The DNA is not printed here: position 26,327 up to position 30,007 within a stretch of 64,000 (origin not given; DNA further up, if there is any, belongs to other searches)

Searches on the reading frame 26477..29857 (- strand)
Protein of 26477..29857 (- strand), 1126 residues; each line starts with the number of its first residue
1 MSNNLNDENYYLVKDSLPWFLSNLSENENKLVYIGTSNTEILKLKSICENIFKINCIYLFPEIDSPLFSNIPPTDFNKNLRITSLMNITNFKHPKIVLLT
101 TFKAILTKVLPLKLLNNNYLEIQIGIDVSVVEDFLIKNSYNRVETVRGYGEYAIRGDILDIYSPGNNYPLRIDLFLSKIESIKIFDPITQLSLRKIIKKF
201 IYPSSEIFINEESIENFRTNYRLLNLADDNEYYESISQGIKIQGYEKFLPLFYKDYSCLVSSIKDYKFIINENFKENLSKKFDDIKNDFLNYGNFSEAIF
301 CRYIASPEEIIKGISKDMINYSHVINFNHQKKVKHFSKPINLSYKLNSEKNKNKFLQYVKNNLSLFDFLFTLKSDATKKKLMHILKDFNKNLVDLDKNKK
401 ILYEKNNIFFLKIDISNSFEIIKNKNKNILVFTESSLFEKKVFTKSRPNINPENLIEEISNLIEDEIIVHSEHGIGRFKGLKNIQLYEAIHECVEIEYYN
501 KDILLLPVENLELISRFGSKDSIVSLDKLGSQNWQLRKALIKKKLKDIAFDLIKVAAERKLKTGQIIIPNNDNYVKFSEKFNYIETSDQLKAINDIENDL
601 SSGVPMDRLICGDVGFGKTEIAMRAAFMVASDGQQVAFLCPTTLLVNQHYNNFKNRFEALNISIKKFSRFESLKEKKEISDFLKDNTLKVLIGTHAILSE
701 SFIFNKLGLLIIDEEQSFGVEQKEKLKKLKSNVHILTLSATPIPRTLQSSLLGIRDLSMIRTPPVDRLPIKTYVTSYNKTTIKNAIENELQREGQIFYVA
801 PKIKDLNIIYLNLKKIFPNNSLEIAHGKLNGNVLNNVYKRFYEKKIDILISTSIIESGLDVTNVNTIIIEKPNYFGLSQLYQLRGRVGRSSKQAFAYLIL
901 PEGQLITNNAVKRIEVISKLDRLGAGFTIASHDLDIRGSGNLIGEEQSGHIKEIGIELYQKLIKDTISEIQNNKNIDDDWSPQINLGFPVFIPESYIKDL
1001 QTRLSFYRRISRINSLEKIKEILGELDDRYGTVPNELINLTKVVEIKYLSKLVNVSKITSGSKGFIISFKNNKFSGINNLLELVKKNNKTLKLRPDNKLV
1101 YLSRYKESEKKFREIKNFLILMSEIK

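Call 29: search_protein_families(library=pfam, proteins=[window:26477-29857:-], max_evalue=0.001)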
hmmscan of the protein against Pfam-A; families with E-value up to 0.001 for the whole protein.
window:26477-29857:- (1126 aa): 6 families
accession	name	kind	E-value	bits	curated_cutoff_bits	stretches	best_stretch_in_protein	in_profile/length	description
PF00270.35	DEAD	-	1e-26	94.1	26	1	586-748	1-165/167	DEAD/DEAH box helicase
PF03461.20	TRCF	-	1e-23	83.9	25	1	987-1075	2-90/95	TRCF domain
PF17757.6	UvrB_inter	-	7.8e-17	61.6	22.9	1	126-206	9-90/91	UvrB interaction domain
PF00271.37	Helicase_C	-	1.7e-15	57.7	23.5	1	786-890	6-109/110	Helicase conserved C-terminal domain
PF02559.22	CarD_TRCF_RID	-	2.1e-12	47.4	23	1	465-517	4-56/57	CarD-like/TRCF RID domain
PF04851.21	ResIII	-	2.9e-11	44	22.5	1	587-742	6-162/164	Type III restriction enzyme, res subunit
